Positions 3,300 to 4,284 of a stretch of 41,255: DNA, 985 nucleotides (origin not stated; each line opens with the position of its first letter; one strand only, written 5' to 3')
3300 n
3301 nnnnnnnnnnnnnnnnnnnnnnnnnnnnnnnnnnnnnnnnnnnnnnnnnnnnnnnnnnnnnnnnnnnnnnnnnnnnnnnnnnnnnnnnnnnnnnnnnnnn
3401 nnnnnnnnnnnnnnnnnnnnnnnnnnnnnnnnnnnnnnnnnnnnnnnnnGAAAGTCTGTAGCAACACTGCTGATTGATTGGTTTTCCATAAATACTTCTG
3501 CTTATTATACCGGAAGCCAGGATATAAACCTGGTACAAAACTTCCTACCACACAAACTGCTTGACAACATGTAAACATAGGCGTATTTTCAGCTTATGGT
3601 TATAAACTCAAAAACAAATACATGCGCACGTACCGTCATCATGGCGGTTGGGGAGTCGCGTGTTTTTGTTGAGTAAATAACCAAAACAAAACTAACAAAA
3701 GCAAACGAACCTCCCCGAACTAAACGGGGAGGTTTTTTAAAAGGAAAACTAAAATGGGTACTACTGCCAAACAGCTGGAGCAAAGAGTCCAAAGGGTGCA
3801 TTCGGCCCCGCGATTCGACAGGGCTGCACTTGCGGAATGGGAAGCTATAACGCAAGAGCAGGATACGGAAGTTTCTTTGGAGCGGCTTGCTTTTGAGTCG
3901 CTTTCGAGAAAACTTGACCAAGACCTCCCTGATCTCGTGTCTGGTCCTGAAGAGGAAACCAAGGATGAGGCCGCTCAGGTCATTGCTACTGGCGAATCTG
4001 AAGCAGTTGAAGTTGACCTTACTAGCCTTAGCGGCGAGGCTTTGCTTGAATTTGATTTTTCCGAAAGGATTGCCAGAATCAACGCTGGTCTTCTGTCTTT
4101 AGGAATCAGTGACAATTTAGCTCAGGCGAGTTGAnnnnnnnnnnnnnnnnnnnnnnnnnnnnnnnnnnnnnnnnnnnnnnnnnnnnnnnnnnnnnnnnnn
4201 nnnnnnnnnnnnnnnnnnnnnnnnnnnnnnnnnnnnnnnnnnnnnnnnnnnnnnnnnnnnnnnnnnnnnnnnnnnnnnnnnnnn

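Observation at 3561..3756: Leaderless micro-ORF / attenuator-like module, copy A: TTGACA promoter, ATG at +1, 26 codons, G-poor spacer, conserved terminator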

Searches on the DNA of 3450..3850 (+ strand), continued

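Call 87: search_with_rna_model(model_id=R1, sources=[L102], max_evalue=10, filters=off)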
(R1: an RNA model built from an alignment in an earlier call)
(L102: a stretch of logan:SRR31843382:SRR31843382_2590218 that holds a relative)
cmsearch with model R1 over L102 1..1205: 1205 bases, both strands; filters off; matches with E-value up to 10: 5.
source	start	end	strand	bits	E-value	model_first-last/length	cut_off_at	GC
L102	773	898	+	66.9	1.1e-12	1-142/142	no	0.43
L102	861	943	-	14.2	0.035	1-142/142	no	0.4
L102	224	324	+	8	0.6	1-142/142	no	0.38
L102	59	216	-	4.8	2.7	1-142/142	no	0.41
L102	447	560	-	4.4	3.2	1-142/142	no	0.41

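Call 91: search_with_rna_model(model_id=R1, sources=[L103], max_evalue=10, filters=off)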
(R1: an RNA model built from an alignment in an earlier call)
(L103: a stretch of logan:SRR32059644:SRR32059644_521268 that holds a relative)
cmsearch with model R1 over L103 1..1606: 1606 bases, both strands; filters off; matches with E-value up to 10: 6.
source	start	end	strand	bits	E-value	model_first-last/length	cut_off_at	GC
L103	292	428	+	125.7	2.6e-24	1-142/142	no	0.4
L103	388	463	-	24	0.00052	1-142/142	no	0.41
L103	265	373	-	8.4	0.68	1-142/142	no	0.4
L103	105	152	-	6.3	1.8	1-142/142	no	0.4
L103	1502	1570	-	5.9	2.2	1-142/142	no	0.48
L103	903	966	+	2.6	9.7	1-142/142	no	0.41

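Call 93: search_with_rna_model(model_id=R1, sources=[window, L024, L044, L049, L051, L098, L099, L101, L102, L103], max_evalue=0.005, make_alignment=true)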
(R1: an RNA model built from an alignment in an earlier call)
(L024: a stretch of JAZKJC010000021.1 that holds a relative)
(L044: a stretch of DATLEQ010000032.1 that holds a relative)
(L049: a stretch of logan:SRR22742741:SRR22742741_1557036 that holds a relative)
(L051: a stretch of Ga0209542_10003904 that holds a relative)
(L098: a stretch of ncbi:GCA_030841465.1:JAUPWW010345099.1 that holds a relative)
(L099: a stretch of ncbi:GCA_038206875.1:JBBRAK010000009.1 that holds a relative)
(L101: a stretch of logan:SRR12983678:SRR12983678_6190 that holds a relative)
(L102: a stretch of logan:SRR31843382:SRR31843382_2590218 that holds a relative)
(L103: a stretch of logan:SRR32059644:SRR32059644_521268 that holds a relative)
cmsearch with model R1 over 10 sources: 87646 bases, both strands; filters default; matches with E-value up to 0.005: 14.
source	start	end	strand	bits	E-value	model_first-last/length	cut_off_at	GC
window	10280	10420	+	149.1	3.1e-27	1-142/142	no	0.45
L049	902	1044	+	136.1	1.2e-24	1-142/142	no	0.39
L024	1480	1618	+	134.1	3e-24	1-142/142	no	0.44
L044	3492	3628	+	129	3.1e-23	1-142/142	no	0.46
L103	292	428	+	125.7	1.4e-22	1-142/142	no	0.4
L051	1281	1423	-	121.3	1.1e-21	1-142/142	no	0.43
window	3596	3741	+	115.9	1.3e-20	1-142/142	no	0.4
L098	3121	3256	-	88.5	3.8e-15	1-142/142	no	0.44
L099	4608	4749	-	87.9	4.9e-15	1-142/142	no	0.44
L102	773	898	+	66.9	7.7e-11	1-142/142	no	0.43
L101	4615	4758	-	29.7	0.0021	1-142/142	no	0.49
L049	1004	1093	-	28.7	0.0033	1-142/142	no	0.46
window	3574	3684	-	28.6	0.0034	1-142/142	no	0.41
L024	1578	1655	-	28.5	0.0035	1-142/142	no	0.46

Alignment A9: 14 matches aligned to the model, 179 columns, each read 5' to 3' on its own strand. Consensus structure (alignment columns), stored with it:
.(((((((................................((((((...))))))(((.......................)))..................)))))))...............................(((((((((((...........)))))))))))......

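Call 96: search_with_rna_model(model_id=R1, source=window, filters=off, max_evalue=1)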
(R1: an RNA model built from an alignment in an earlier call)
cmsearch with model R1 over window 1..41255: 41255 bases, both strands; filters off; matches with E-value up to 1: 5.
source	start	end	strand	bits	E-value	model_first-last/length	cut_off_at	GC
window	10280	10420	+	149.1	1.4e-27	1-142/142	no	0.45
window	3596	3741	+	115.9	6e-21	1-142/142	no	0.4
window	3574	3684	-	28.6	0.0016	1-142/142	no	0.41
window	10386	10421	-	24.6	0.01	101-136/142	no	0.44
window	3708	3734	-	22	0.034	109-135/142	no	0.56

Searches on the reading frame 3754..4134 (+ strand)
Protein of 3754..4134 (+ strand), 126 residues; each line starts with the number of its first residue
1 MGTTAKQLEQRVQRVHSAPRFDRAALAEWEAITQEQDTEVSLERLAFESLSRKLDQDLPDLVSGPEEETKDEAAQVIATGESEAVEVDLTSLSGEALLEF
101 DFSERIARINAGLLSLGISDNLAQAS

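Call 10: search_protein_families(library=pfam, proteins=[window:3754-4134:+], max_evalue=0.01)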
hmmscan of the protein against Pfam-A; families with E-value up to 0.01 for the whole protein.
window:3754-4134:+ (126 aa): 0 families

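Call 15: find_encoding_contigs(protein=window:3754-4134:+, flank=3000, max_places=6)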
Protein window:3754-4134:+ (126 aa): 3 contigs read that carry it; 2 places shown.
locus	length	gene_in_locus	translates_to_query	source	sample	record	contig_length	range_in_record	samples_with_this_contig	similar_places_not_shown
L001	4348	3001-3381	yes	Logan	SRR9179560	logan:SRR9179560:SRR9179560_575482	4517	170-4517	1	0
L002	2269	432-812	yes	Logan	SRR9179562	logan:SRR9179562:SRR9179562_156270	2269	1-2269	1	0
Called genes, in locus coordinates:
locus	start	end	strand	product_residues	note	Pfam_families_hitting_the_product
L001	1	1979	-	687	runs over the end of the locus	PF13620:CarboxypepD_reg, PF13715:CarbopepD_reg_2 (faint)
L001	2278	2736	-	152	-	-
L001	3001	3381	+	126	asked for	-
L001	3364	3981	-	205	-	PF03575:Peptidase_S51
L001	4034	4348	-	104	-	?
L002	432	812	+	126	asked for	-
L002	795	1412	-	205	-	PF03575:Peptidase_S51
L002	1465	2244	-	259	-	PF01061:ABC2_membrane, PF12698:ABC2_membrane_3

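Call 18: find_homologous_proteins(query=window:3754-4134:+, max_evalue=0.001)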
Query window:3754-4134:+ (126 aa): 1 proteins with E <= 0.001 among 24 candidates.
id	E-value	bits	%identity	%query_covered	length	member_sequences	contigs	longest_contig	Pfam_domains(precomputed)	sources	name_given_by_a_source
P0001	4.5e-70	251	100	100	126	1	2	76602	-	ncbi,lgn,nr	ncbi:MAG TPA: hypothetical protein VLE74_02070 [Candidatus Saccharimonadales bacterium]|nr:hypotheti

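Call 56: search_protein_families(library=ncbifam, proteins=[window:3754-4134:+], max_evalue=1)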
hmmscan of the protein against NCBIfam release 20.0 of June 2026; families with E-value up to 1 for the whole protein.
window:3754-4134:+ (126 aa): 0 families

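Call 57: search_protein_families(library=padloc, proteins=[window:3754-4134:+], max_evalue=1)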
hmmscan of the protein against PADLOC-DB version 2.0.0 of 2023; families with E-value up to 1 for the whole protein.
window:3754-4134:+ (126 aa): 0 families
